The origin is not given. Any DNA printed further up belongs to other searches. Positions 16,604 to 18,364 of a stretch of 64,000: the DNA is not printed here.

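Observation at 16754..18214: Methanogen-type (atypical zinc-dependent) seryl-tRNA synthetase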

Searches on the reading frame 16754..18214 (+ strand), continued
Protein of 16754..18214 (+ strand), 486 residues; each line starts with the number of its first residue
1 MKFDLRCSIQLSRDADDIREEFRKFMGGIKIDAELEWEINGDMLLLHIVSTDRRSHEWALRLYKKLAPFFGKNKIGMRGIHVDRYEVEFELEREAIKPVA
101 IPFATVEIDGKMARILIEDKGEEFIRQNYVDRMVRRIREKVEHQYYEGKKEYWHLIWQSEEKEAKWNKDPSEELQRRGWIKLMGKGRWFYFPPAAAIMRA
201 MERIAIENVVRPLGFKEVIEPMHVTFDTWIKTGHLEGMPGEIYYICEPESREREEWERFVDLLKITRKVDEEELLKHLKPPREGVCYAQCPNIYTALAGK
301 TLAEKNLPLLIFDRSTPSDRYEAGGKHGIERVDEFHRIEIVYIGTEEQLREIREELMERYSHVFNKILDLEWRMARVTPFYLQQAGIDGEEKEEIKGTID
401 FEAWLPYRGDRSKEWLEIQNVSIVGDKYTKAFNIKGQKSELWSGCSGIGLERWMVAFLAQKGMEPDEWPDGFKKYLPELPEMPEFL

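Call 6: find_homologous_proteins(query=window:16754-18214:+, max_evalue=0.00001)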
Query window:16754-18214:+ (486 aa): 1518 proteins with E <= 0.00001 among 8000 candidates; the best 120 are listed.
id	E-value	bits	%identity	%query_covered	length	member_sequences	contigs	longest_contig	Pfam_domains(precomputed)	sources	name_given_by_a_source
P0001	0.0e+0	1114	99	100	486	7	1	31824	PF18490.8,PF00587.31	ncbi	-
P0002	0.0e+0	1019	89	100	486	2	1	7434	PF18490.8,PF00587.31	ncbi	-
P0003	2.6e-287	971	85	100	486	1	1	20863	PF18490.8,PF00587.31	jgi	-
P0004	7.2e-287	970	84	100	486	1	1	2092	PF18490.8,PF00587.31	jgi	-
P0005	2.3e-286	968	84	100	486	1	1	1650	PF18490.8,PF00587.31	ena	-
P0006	2.6e-260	882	76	100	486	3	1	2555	PF18490.8,PF00587.31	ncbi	-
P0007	1.1e-259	880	75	100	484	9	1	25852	PF18490.8,PF00587.31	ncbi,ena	-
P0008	9.8e-258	874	75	100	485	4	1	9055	PF18490.8,PF00587.31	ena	-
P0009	2.7e-257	872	76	100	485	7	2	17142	PF18490.8,PF00587.31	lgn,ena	-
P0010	3.9e-257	872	75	100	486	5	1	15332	PF18490.8,PF00587.31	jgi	-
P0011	5.3e-256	868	74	100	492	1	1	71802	PF18490.8,PF00587.31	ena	-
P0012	4.1e-255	865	73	100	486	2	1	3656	PF18490.8,PF00587.31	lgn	-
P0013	2.7e-252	856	73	100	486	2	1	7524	PF18490.8,PF00587.31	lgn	-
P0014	3.7e-250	849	72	100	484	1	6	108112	PF18490.8,PF00587.31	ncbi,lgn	ncbi:MAG: aminoacyl--tRNA ligase-related protein [Candidatus Thermoplasmatota archaeon]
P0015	6.3e-250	848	74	100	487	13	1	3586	PF18490.8,PF00587.31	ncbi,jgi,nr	ncbi:MAG: serine--tRNA ligase [Thermoplasmata archaeon]|nr:MAG: serine--tRNA ligase [Thermoplasmata 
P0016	1.7e-249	847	73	100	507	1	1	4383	PF18490.8,PF00587.31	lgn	-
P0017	3.1e-249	846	74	100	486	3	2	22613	PF18490.8,PF00587.31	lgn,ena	-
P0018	3.7e-248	842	73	100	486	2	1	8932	PF18490.8,PF00587.31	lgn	-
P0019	1.2e-247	841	73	100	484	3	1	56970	PF18490.8,PF00587.31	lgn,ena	-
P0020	1.4e-247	840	73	100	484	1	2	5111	PF18490.8,PF00587.31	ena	-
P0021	7.3e-247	838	72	100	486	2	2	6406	PF18490.8,PF00587.31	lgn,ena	-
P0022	3.1e-246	836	73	100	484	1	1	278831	PF18490.8,PF00587.31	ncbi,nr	ncbi:MAG: serine--tRNA ligase [Thermoplasmatales archaeon]|nr:serine--tRNA ligase [Thermoplasmatales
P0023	4.0e-246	836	73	100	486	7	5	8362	PF18490.8,PF00587.31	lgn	-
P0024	5.6e-245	832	73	99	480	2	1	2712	PF18490.8,PF00587.31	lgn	-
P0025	3.1e-242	823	74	96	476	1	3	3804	PF18490.8,PF00587.31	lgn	-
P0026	1.4e-237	807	69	100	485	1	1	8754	PF18490.8,PF00587.31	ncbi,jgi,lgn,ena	-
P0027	4.5e-235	799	70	100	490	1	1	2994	PF18490.8,PF00587.31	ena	-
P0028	4.8e-235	799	69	100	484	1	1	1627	PF18490.8,PF00587.31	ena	-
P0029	4.5e-233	793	71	100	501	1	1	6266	PF18490.8,PF00587.31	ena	-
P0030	6.0e-229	779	68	100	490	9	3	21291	PF18490.8,PF00587.31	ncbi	-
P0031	9.1e-228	775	67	100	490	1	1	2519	PF18490.8,PF00587.31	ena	-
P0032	1.5e-227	774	68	100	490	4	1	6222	PF18490.8,PF00587.31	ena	-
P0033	4.1e-227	773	67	100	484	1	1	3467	PF18490.8,PF00587.31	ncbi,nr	ncbi:MAG: serine--tRNA ligase [Thermoplasmata archaeon]|nr:serine--tRNA ligase [Thermoplasmata archa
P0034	1.2e-226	771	67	99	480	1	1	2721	PF18490.8,PF00587.31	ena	-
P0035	2.6e-224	764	67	100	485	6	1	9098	PF18490.8,PF00587.31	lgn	-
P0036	7.0e-222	756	65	100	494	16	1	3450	PF18490.8,PF00587.31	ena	-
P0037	1.4e-221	755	65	100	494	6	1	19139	PF18490.8,PF00587.31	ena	-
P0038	1.9e-221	754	70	92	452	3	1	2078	PF18490.8,PF00587.31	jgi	jgi:seryl-tRNA synthetase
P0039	1.2e-220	752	76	84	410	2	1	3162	PF00587.31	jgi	-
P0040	2.2e-220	751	64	100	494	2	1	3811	PF18490.8,PF00587.31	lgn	-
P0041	8.9e-216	735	67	93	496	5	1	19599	PF18490.8,PF00587.31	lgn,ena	-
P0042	4.3e-214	730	64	100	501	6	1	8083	PF18490.8,PF00587.31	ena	-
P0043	4.7e-212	723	64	100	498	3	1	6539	PF18490.8,PF00587.31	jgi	-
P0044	3.0e-210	717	63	100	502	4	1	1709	PF18490.8,PF00587.31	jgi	-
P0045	3.2e-210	717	63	100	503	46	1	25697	PF18490.8,PF00587.31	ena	-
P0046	2.0e-209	714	62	100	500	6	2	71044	PF18490.8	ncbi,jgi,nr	ncbi:MAG: serine--tRNA ligase [Candidatus Thermoplasmatota archaeon]|nr:serine--tRNA ligase [Candida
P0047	1.1e-208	712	62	100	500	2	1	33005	PF18490.8,PF00587.31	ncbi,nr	ncbi:MAG: aminoacyl--tRNA ligase-related protein [Candidatus Thermoplasmatota archaeon]|nr:aminoacyl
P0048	2.8e-207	707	62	100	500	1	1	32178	PF18490.8,PF00587.31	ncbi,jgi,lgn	-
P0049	2.5e-206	704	61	100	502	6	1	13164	PF18490.8,PF00587.31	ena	-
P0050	2.0e-204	698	61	100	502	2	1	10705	PF18490.8,PF00587.31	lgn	-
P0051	1.4e-203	695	61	100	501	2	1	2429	PF18490.8,PF00587.31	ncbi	-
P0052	6.0e-203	693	61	100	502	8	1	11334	PF18490.8,PF00587.31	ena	-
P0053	8.1e-201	686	62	100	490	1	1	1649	PF18490.8,PF00587.31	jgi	jgi:seryl-tRNA synthetase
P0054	6.9e-196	670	60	95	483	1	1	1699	PF18490.8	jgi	jgi:seryl-tRNA synthetase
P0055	2.9e-195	668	58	100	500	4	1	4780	PF18490.8,PF00587.31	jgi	-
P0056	3.6e-194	664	77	73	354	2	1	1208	PF00587.31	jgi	-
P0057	9.5e-194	663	61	99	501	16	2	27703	PF18490.8,PF00587.31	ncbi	-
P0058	2.7e-193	661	98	60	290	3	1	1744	PF00587.31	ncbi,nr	ncbi:MAG TPA: serine--tRNA ligase, partial [Thermoplasmatales archaeon]|nr:serine--tRNA ligase [Ther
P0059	3.4e-191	654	61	99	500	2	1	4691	PF18490.8,PF00587.31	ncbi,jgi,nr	ncbi:MAG TPA: serine--tRNA ligase [Thermoplasmatales archaeon]|nr:serine--tRNA ligase [Thermoplasmat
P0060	8.3e-191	653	59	99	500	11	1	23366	PF18490.8,PF00587.31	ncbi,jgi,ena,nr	ncbi:MAG: serine--tRNA ligase [Thermoplasmata archaeon]|nr:MAG: serine--tRNA ligase [Thermoplasmata 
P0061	2.3e-190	652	60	99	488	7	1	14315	PF18490.8,PF00587.31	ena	-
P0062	2.5e-190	652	60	99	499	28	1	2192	PF18490.8,PF00587.31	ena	-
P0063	4.4e-190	651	57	100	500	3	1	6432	PF18490.8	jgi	-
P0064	8.7e-189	646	59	100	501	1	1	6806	PF18490.8,PF00587.31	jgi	-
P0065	2.6e-188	645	56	100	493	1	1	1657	PF18490.8,PF00587.31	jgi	jgi:seryl-tRNA synthetase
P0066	6.0e-188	644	57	100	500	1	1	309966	PF18490.8,PF00587.31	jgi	jgi:seryl-tRNA synthetase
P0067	9.7e-187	640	57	100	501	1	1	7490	PF18490.8,PF00587.31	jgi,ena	-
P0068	1.4e-184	633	56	100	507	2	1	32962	PF18490.8,PF00587.31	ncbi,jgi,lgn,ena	-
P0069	7.7e-184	630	56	100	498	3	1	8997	PF18490.8,PF00587.31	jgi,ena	-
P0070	9.5e-184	630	58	100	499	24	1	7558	PF18490.8,PF00587.31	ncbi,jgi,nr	ncbi:MAG: serine--tRNA ligase [Thermoplasmata archaeon]|nr:MAG: serine--tRNA ligase [Thermoplasmata 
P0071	9.9e-184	630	57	100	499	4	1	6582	PF18490.8,PF00587.31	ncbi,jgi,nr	ncbi:MAG: serine--tRNA ligase [Thermoplasmata archaeon]|nr:MAG: serine--tRNA ligase [Thermoplasmata 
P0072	1.8e-183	629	56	100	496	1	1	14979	PF18490.8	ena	-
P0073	2.8e-183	628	57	100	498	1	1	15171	PF18490.8,PF00587.31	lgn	-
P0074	3.4e-183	628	57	100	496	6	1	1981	PF18490.8,PF00587.31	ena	-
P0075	4.9e-183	627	55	100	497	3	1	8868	PF18490.8,PF00587.31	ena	-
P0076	1.6e-182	626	57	100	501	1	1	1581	PF18490.8,PF00587.31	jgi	jgi:seryl-tRNA synthetase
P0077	1.8e-182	626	56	100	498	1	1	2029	PF18490.8,PF00587.31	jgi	jgi:seryl-tRNA synthetase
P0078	2.4e-182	625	57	100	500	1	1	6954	PF18490.8,PF00587.31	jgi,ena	-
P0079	2.9e-182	625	56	100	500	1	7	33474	PF18490.8,PF00587.31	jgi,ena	-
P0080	3.0e-182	625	56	100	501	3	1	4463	PF18490.8,PF00587.31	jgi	jgi:seryl-tRNA synthetase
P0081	3.7e-182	625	56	100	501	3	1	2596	PF18490.8,PF00587.31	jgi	jgi:seryl-tRNA synthetase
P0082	4.0e-182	624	56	100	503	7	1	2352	PF18490.8,PF00587.31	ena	-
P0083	4.1e-182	624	56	100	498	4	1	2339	PF18490.8,PF00587.31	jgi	-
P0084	4.2e-182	624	56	100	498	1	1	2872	PF18490.8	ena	-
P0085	6.7e-182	624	55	100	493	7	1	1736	PF18490.8,PF00587.31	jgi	jgi:seryl-tRNA synthetase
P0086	8.4e-182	623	57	100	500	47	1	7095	PF18490.8,PF00587.31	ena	-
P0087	8.5e-182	623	56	100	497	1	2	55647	PF18490.8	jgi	-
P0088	1.1e-181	623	57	100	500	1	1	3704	PF18490.8,PF00587.31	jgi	jgi:seryl-tRNA synthetase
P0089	1.2e-181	623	55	100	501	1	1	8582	PF18490.8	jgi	jgi:seryl-tRNA synthetase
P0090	1.6e-181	622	55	100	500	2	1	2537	PF18490.8,PF00587.31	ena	-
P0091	1.8e-181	622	57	100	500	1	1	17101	PF18490.8,PF00587.31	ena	-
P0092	2.1e-181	622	56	100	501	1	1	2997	PF18490.8,PF00587.31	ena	-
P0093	2.9e-181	622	55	100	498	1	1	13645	PF18490.8,PF00587.31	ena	-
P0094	3.4e-181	621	55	100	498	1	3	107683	PF18490.8,PF00587.31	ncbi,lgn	-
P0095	3.5e-181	621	56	100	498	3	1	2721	PF18490.8,PF00587.31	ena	-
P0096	3.7e-181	621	55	100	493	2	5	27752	PF18490.8,PF00587.31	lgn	-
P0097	3.8e-181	621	57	100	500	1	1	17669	PF18490.8,PF00587.31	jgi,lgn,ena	-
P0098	4.1e-181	621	56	100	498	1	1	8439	PF18490.8,PF00587.31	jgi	-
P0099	4.3e-181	621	57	100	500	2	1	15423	PF18490.8,PF00587.31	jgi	-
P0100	4.8e-181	621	56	100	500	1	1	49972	PF18490.8,PF00587.31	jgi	-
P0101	4.9e-181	621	57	100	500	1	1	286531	PF18490.8,PF00587.31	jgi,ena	-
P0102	7.5e-181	620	56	100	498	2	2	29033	PF18490.8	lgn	-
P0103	8.5e-181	620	57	100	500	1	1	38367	PF18490.8,PF00587.31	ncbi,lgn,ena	-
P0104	8.6e-181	620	55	100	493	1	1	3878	PF18490.8,PF00587.31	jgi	jgi:seryl-tRNA synthetase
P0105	8.8e-181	620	55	100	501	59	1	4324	PF18490.8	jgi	jgi:seryl-tRNA synthetase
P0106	1.1e-180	620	57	100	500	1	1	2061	PF18490.8,PF00587.31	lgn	-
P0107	1.1e-180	620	55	100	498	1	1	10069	PF18490.8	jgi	-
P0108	1.1e-180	620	55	100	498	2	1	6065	PF18490.8,PF00587.31,PF05359.17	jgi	-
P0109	1.1e-180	620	55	100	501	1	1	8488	PF18490.8,PF00587.31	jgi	jgi:seryl-tRNA synthetase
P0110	1.3e-180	619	56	100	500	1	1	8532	PF18490.8,PF00587.31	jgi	jgi:seryl-tRNA synthetase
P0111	1.7e-180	619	56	100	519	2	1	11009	PF18490.8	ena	-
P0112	1.7e-180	619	56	100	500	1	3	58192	PF18490.8,PF00587.31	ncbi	-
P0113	2.1e-180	619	56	100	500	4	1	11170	PF18490.8,PF00587.31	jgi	-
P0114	2.2e-180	619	54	100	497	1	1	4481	PF18490.8,PF00587.31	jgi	jgi:seryl-tRNA synthetase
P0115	2.5e-180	619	55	100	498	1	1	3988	PF18490.8,PF00587.31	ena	-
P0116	2.8e-180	618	56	100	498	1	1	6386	PF18490.8,PF00587.31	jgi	-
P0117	2.8e-180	618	56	100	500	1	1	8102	PF18490.8,PF00587.31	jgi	jgi:seryl-tRNA synthetase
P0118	2.8e-180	618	55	100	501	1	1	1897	PF18490.8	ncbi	-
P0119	3.0e-180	618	55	100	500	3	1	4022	PF18490.8,PF00587.31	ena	-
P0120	3.1e-180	618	55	100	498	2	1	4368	PF18490.8,PF00587.31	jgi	-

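Call 9: find_related_loci(query=window:16754-18214:+, collection=genome_contigs, flank=10000)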
Query window:16754-18214:+ (486 aa) in genome_contigs; peptide patterns used: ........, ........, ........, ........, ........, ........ (x = any residue, [..] = any of these).
121 stretches matched a pattern; 36 encode a relative of the query (tblastn E <= 1e-3); 36 distinct loci.
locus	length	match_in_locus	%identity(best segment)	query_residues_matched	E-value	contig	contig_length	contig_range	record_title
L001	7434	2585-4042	89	1-486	0e+0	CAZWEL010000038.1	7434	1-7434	MAG TPA_asm: uncultured Thermoplasmatales archaeon isolate binchicken_co256_206 genome assembly, contig: NODE_29267_leng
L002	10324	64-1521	84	1-486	0e+0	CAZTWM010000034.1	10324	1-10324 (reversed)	MAG TPA_asm: uncultured Thermoplasmatales archaeon isolate binchicken_co6_228 genome assembly, contig: NODE_7972_length_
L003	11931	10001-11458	76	1-486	0e+0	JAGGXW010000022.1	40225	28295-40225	MAG: Thermoplasmata archaeon isolate AUK162 PB_MBMC_116_c_000000000021, whole genome shotgun sequence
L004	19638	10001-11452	75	1-486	0e+0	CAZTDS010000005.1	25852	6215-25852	MAG TPA_asm: uncultured Thermoplasmatales archaeon isolate binchicken_co355_288 genome assembly, contig: NODE_784_length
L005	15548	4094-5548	75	1-485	0e+0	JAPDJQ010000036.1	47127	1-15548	MAG: Thermoplasmatota archaeon isolate S5B3_HD70 c_000000000271, whole genome shotgun sequence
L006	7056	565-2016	76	1-486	0e+0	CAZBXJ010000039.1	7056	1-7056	MAG TPA_asm: uncultured Thermoplasmatales archaeon isolate binchicken_co6_184 genome assembly, contig: NODE_13915_length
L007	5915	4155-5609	75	1-485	0e+0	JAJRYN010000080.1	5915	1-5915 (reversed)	MAG: archaeon isolate Dive96_bin3.341 k141_2716885, whole genome shotgun sequence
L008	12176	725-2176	76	1-485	0e+0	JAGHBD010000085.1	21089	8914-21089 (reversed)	MAG: Thermoplasmata archaeon isolate AUK247 PB_MBMC_201_c_000000000173, whole genome shotgun sequence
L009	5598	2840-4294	75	1-485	0e+0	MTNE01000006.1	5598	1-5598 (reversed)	MAG: Thermoplasmatales archaeon JdFR-43 JGI24020J35080_1003973, whole genome shotgun sequence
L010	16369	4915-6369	76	1-486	0e+0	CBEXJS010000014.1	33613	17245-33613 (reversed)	MAG TPA_asm: uncultured Thermoplasmatales archaeon isolate SRR22064146_binner123_Refined_15 genome assembly, contig: ERZ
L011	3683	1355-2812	73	1-486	0e+0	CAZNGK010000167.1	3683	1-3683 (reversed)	MAG TPA_asm: uncultured Thermoplasmatales archaeon isolate SRP338002_co1_123 genome assembly, contig: NODE_23085_length_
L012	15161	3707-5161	74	1-486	0e+0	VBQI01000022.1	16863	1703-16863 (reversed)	MAG: Thermoplasmata archaeon isolate M10_bin2222 scaffold1415, whole genome shotgun sequence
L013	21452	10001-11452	72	1-486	0e+0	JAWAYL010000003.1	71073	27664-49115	MAG: Thermoplasmatota archaeon isolate ZZQ_201803_bins_43 ZZQ_201803_bins_43_scaffold_3, whole genome shotgun sequence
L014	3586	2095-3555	74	1-486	0e+0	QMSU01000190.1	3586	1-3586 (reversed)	MAG: Thermoplasmata archaeon isolate B78_G9 B78_Guay9_scaffold_59628, whole genome shotgun sequence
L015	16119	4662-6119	73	1-486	0e+0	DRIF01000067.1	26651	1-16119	MAG TPA_asm: Thermoplasmatales archaeon isolate HyVt-387 HyVt-387_k295_172078, whole genome shotgun sequence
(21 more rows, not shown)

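Call 11: find_encoding_contigs(protein=window:16754-18214:+, flank=10000, max_places=4)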
Protein window:16754-18214:+ (486 aa): 4 contigs read that carry it; 4 places shown.
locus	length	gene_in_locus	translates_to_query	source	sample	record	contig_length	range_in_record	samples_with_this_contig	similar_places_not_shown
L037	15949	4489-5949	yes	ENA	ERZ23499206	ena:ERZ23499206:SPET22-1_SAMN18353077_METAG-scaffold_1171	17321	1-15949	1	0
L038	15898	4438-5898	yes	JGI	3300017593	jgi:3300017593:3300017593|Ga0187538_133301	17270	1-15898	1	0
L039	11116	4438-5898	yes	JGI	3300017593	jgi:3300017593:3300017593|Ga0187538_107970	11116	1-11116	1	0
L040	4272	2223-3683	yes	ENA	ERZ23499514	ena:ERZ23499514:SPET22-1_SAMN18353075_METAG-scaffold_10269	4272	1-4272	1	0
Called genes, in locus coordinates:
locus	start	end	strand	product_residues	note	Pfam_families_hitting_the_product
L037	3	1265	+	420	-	?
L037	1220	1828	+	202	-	-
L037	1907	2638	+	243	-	PF02006:PPS_PS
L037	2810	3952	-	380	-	-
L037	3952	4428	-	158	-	PF00571:CBS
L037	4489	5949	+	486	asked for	PF18490:tRNA_bind_4, PF00587:tRNA-synt_2b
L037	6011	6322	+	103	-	PF01176:eIF-1a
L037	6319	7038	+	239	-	PF01636:APH (faint), PF01163:RIO1, PF03109:ABC1 (weak)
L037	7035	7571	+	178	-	PF00013:KH_1 (weak), PF21800:KH_KRR1_2nd, PF22891:KH_PNO1_2nd, PF00013:KH_1 (weak)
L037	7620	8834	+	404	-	PF01839:FG-GAP (faint), PF14783:BBS2_Mid (faint), PF13517:FG-GAP_3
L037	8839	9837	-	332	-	PF01841:Transglut_core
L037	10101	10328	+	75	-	PF17363:DUF5388 (weak), PF01402:RHH_1 (weak)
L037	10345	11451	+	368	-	PF00091:Tubulin, PF12327:FtsZ_C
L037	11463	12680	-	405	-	PF00753:Lactamase_B (weak), PF10996:Beta-Casp, PF07521:RMMBL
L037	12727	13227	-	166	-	PF09824:ArsR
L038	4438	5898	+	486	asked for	PF18490:tRNA_bind_4, PF00587:tRNA-synt_2b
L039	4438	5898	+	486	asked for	PF18490:tRNA_bind_4, PF00587:tRNA-synt_2b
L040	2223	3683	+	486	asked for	PF18490:tRNA_bind_4, PF00587:tRNA-synt_2b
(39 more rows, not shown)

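Call 42: predict_structure(alignment_id=A1)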
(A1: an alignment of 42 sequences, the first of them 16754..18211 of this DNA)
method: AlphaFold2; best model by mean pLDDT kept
length: 486 residues; sequences in the alignment: 42
mean_pLDDT: 80.5   pTM: 0.72
mean pLDDT of the five models: 80.5, 73.4, 71.1, 69.3, 69.0
residues with pLDDT >= 90: 179; 70-90: 208; 50-70: 65; < 50: 34
segments of 3 or more residues with pLDDT < 50: 283-286, 316-333, 384-392
pLDDT, mean of each block of 10 residues (from residue 1): 96 93 91 92 96 90 93 92 95 90 91 95 86 89 67 81 81 86 68 91 94 81 70 61 56 70 77 68 54 79 83 63 39 65 89 94 95 80 46 68 85 81 79 78 86 89 91 94 63
secondary structure, 60 per line:
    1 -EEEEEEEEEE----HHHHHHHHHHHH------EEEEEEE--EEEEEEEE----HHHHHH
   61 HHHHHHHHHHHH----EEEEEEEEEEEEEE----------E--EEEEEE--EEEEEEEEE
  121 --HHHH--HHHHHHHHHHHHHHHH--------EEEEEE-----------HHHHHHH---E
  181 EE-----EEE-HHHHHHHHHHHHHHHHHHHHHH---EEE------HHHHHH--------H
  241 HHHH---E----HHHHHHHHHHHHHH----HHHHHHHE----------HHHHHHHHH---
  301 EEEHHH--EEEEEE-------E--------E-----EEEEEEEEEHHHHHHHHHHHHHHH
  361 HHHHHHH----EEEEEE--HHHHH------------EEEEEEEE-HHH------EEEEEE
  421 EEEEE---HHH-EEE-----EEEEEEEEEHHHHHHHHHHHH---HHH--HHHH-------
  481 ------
elements in order: E2-11 H16-27 E34-40 E43-50 H55-72 E77-90 E104-109 E112-120 H123-126 H129-144 E153-158 H170-176 E180-182 E188-190 H192-213 E217-219 H226-231 H240-244 H253-266 H271-277 H289-297 E301-303 E309-314 E337-345 H346-367 E372-377 H380-384 E397-404 E415-425 E433-435 E441-449 H450-461 H470-473
